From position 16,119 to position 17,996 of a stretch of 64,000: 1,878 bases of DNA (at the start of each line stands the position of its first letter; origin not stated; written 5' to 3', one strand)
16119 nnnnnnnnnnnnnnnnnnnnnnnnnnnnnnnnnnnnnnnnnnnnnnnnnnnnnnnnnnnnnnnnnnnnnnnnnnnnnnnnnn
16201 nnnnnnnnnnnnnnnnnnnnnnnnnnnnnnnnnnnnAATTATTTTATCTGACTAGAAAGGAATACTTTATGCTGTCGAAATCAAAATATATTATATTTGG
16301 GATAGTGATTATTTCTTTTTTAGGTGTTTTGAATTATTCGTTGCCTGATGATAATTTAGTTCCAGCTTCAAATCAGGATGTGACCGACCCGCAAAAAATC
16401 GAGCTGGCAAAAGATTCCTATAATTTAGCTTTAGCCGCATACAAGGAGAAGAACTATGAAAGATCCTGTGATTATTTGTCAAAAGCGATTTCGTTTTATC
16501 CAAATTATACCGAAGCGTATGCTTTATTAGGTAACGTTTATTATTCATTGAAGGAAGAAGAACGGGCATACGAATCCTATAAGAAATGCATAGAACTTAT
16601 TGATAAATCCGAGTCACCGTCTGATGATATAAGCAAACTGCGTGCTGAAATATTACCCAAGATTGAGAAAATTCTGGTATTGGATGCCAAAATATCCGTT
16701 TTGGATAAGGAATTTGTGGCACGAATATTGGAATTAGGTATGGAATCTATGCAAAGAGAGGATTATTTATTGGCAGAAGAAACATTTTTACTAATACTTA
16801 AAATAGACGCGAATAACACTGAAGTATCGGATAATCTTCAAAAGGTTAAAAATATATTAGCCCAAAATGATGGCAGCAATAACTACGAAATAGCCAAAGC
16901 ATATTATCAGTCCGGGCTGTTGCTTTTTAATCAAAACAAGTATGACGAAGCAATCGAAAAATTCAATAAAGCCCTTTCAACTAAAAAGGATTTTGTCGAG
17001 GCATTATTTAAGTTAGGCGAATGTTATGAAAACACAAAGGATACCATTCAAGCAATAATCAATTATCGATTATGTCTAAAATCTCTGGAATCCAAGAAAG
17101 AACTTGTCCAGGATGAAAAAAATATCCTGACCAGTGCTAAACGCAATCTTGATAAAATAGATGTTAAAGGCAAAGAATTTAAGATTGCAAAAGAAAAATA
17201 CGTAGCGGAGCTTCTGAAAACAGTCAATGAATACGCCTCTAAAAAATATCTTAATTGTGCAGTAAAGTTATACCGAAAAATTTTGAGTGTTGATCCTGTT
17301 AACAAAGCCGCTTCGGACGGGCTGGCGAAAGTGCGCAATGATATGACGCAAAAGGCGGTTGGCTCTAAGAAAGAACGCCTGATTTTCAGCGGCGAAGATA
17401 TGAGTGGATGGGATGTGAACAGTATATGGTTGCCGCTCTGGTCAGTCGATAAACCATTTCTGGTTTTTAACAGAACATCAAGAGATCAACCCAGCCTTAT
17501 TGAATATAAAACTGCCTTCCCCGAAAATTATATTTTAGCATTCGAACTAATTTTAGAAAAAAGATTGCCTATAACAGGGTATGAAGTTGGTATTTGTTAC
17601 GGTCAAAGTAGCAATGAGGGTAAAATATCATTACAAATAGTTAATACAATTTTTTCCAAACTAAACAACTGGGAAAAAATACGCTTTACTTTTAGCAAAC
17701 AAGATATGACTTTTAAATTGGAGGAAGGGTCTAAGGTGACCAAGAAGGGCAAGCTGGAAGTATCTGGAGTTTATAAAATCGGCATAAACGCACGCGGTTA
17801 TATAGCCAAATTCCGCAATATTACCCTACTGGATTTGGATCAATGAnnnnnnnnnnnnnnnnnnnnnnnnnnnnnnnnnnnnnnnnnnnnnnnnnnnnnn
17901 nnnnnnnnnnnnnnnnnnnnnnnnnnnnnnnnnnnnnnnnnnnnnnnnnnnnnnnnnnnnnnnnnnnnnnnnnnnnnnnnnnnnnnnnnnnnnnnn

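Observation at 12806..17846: Cluster of repeat-architecture surface proteins: YVTN propeller lipoprotein plus tandem TPR paralogs with swapped C-terminal domains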

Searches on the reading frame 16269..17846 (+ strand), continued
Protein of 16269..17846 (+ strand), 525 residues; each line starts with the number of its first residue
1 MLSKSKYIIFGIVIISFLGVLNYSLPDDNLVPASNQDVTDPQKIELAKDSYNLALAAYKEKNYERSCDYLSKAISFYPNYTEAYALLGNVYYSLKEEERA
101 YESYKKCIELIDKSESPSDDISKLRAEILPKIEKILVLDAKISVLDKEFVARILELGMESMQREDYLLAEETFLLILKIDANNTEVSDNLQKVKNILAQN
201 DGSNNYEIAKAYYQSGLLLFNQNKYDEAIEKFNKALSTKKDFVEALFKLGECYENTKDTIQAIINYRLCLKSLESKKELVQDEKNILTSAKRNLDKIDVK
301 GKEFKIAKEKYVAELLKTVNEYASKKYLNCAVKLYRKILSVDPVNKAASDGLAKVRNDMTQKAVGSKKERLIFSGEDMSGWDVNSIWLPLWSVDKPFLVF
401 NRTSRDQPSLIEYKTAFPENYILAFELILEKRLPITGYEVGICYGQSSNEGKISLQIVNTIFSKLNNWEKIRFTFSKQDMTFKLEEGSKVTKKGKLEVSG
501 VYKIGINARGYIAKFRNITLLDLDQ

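Call 51: list_cluster_members(proteins=[P0001, P0005, window:12860-13831:+, window:12806-13831:+])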
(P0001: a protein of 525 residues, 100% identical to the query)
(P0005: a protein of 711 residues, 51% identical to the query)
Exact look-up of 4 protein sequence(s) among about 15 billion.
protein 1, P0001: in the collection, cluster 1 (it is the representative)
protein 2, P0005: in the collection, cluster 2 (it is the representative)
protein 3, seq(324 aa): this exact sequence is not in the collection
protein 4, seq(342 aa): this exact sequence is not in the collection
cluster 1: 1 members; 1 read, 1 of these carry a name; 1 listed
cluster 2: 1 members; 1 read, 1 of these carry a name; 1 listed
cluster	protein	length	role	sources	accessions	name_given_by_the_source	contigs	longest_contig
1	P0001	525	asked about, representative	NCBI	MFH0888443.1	MAG: tetratricopeptide repeat protein [Planctomycetota bacterium]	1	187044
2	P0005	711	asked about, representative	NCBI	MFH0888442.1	MAG: tetratricopeptide repeat protein [Planctomycetota bacterium]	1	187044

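Call 55: search_protein_families(library=pfam, proteins=[L006:8316-11702:+, L006:11692-12597:+, L006:12624-14144:+, L006:14531-15574:+, L007:106-4071:+, L007:4188-8117:+, L007:10436-11602:+, L005:4601-5653:-], max_evalue=0.0001)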
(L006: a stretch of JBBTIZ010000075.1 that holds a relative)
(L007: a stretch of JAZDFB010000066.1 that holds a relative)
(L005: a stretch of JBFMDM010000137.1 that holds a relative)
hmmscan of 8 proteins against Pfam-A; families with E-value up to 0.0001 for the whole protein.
L006:8316-11702:+ (1128 aa): 3 families
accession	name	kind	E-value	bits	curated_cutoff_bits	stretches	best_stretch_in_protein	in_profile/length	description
PF00384.28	Molybdopterin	-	3.8e-08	33.2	24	1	330-735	107-316/353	Molybdopterin oxidoreductase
PF01568.27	Molydop_binding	-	5e-07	30.2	26.8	1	960-1048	16-93/110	Molydopterin dinucleotide binding domain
PF04879.21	Molybdop_Fe4S4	-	1.5e-05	25.4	22.7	0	63-130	4-54/55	Molybdopterin oxidoreductase Fe4S4 domain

L006:11692-12597:+ (301 aa): 10 families
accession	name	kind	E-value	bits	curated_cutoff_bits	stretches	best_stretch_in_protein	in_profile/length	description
PF13247.11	Fer4_11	-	2.9e-15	56.7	26.2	1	125-183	6-65/100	4Fe-4S dicluster domain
PF12838.12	Fer4_7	-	3.1e-11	44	27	2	76-145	1-52/52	4Fe-4S dicluster domain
PF12797.12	Fer4_2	-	3.5e-09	36.5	24.5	1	154-174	2-22/22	4Fe-4S binding domain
PF13237.11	Fer4_10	-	8.3e-09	35.7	25.5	1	125-173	5-53/53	4Fe-4S dicluster domain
PF12837.12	Fer4_6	-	1.7e-08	34.4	25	1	154-174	1-21/24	4Fe-4S binding domain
PF13187.11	Fer4_9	-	5e-07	30.1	27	0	129-174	2-49/52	4Fe-4S dicluster domain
PF00037.32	Fer4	-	3.5e-06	27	21.1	0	156-174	2-20/24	4Fe-4S binding domain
PF13534.11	Fer4_17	-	6.9e-06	26.9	22.2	0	161-185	1-23/61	4Fe-4S dicluster domain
PF13183.11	Fer4_8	-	3.4e-05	24.7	27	0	160-191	3-35/68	4Fe-4S dicluster domain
PF14697.11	Fer4_21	-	4.2e-05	24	35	0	127-174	6-53/59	4Fe-4S dicluster domain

L006:12624-14144:+ (506 aa): 1 family
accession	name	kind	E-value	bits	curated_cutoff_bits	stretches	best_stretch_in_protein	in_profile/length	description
PF03916.19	NrfD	-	5.1e-29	102.3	25.8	1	49-359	2-295/313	Polysulphide reductase, NrfD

L006:14531-15574:+ (347 aa): 1 family
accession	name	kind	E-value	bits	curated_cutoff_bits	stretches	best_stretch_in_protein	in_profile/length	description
PF16983.11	MFS_MOT1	-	8.5e-44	148.9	30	2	166-283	3-109/111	Molybdate transporter of MFS superfamily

L007:106-4071:+ (1321 aa): 15 families
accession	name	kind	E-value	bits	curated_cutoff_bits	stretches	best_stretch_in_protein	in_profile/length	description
PF12969.12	DUF3857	-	2.3e-12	47.7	24.6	1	742-903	2-169/170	Domain of Unknown Function with PDB structure (DUF3857)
PF14559.12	TPR_19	-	3.4e-11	43.8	25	0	593-656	3-66/68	Tetratricopeptide repeat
PF13428.12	TPR_14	-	1.2e-09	38.3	23.5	0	585-623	5-43/44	Tetratricopeptide repeat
PF00515.34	TPR_1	-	4e-09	36.4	27.8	0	652-682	4-34/34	Tetratricopeptide repeat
PF23914.1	TPR_CcmH_CycH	-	6.5e-09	36.3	42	0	501-552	73-124/158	Cytochrome c-type biogenesis protein H TPR domain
PF01841.26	Transglut_core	-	2.6e-08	34.5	23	1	952-1029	4-78/108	Transglutaminase-like superfamily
PF13424.12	TPR_12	-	3.3e-08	34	30.1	0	618-680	6-76/77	Tetratricopeptide repeat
PF13414.12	TPR_11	-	3.6e-08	33.4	26.8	0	658-682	3-27/42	TPR repeat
PF07719.23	TPR_2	-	1.9e-07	31.1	27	0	652-681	4-33/34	Tetratricopeptide repeat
PF13371.12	TPR_9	-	9.7e-06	26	35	0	624-686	4-66/73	Tetratricopeptide repeat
PF13431.12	TPR_17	-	1.5e-05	25.3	24.4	0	603-634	1-32/34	Tetratricopeptide repeat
PF13181.12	TPR_8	-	2.4e-05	24.6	25.7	0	654-681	6-33/34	Tetratricopeptide repeat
PF13176.12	TPR_7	-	2.5e-05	24.5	27.9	0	617-648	1-32/36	Tetratricopeptide repeat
PF13432.12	TPR_16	-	4.6e-05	24.2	32.7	0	620-681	2-63/65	Tetratricopeptide repeat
PF12970.12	DUF3858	-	5.6e-05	23.7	27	0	1206-1309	4-107/116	Domain of Unknown Function with PDB structure (DUF3858)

L007:4188-8117:+ (1309 aa): 9 families
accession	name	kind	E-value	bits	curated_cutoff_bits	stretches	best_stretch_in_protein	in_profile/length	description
PF13432.12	TPR_16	-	2.7e-14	53.7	32.7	0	446-493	14-62/65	Tetratricopeptide repeat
PF13428.12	TPR_14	-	1.5e-12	47.3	23.5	0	472-504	11-43/44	Tetratricopeptide repeat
PF13424.12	TPR_12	-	3.4e-12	46.8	30.1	0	517-559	31-74/77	Tetratricopeptide repeat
PF07719.23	TPR_2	-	3.5e-10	39.6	27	1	533-561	4-32/34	Tetratricopeptide repeat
PF12969.12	DUF3857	-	2e-09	38.2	24.6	1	747-886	6-164/170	Domain of Unknown Function with PDB structure (DUF3857)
PF14559.12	TPR_19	-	6.5e-09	36.4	25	0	65-102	4-41/68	Tetratricopeptide repeat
PF00515.34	TPR_1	-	3.6e-08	33.3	27.8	0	537-560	8-31/34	Tetratricopeptide repeat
PF25058.1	ARM_TT21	-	5e-06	27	27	0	381-481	49-146/155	Tetratricopeptide repeat protein 21 ARM repeat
PF13176.12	TPR_7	-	2.2e-05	24.6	27.9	0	537-562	6-31/36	Tetratricopeptide repeat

L007:10436-11602:+ (388 aa): 10 families
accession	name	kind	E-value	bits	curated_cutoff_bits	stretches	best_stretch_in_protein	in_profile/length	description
PF24681.1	Kelch_KLHDC2_KLHL20_DRC7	-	2.2e-58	197.6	50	2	166-371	2-221/221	KLHDC2/KLHL20/DRC7 Kelch-repeats domain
PF24981.1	Beta-prop_ATRN-LZTR1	-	2.9e-49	168.3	50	4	28-188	112-287/289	Attractin/LZTR1 beta-propeller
PF13418.12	Kelch_4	-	7.2e-31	106.3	21.6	1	210-254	2-48/49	Galactose oxidase, central domain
PF01344.31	Kelch_1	-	4.5e-30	103.2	20.1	1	67-110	2-44/46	Kelch motif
PF13964.12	Kelch_6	-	8.4e-27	92.7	25.3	0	69-116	4-50/50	Kelch motif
PF13415.12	Kelch_3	-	7.9e-21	74.1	22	0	267-312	1-46/48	Galactose oxidase, central domain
PF07646.21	Kelch_2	-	8.4e-19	66.9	21.3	0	67-110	2-46/48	Kelch motif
PF24996.1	NANM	-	3.1e-16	59.6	45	1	195-277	39-126/350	N-acetylneuraminate epimerase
PF25210.1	Kelch_FKB95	-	9.5e-12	45.5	70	0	213-345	36-164/268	FKB95, Kelch-repeats domain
PF07767.16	Nop53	-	6.7e-05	22.9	24.9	0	140-156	187-203/399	Nop53 (60S ribosomal biogenesis)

L005:4601-5653:- (350 aa): 0 families

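Call 77: search_protein_families(library=padloc, proteins=[window:16269-17846:+], max_evalue=0.001)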
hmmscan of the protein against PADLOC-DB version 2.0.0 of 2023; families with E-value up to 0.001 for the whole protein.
window:16269-17846:+ (525 aa): 0 families

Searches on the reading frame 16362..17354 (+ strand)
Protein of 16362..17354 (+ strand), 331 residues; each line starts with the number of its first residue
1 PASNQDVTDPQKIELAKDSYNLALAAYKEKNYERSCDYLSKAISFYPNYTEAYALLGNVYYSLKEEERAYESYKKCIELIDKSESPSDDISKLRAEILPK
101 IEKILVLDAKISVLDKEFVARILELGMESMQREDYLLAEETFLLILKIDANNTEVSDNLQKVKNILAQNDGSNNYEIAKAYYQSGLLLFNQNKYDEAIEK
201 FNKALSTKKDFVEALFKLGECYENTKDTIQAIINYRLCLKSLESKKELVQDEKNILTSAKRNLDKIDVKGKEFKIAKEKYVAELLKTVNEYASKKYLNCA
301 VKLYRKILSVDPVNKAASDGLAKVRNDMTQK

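Call 72: search_protein_representatives(alignment_id=A6)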
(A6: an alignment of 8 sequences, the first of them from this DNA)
Query: 8 sequences, 335 profile positions. Proteins with E-value up to 0.001 (for the whole library): 43559; up to 1e-10: 5100; up to 1e-30: 95. The best 150 are listed.
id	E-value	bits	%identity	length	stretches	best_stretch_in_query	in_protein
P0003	5.9e-166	567.9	-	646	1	2-335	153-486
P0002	2.2e-162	556.2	-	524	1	2-335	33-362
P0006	5.2e-162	554.9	-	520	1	2-335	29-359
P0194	3.1e-110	384.7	-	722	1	7-332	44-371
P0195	1.2e-109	382.8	-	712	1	6-329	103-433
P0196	1.1e-106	373.0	-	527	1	6-334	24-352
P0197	4.4e-106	371.1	-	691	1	4-332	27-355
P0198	8.2e-104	363.6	-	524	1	5-335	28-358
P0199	6.0e-102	357.5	-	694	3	2-331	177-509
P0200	5.1e-101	354.4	-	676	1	3-331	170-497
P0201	2.7e-100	352.1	-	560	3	8-330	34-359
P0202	4.1e-97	341.6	-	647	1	6-332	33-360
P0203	2.5e-95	335.7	-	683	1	8-331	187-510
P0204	6.5e-95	334.4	-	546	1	3-331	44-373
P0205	8.4e-89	314.3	-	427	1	4-334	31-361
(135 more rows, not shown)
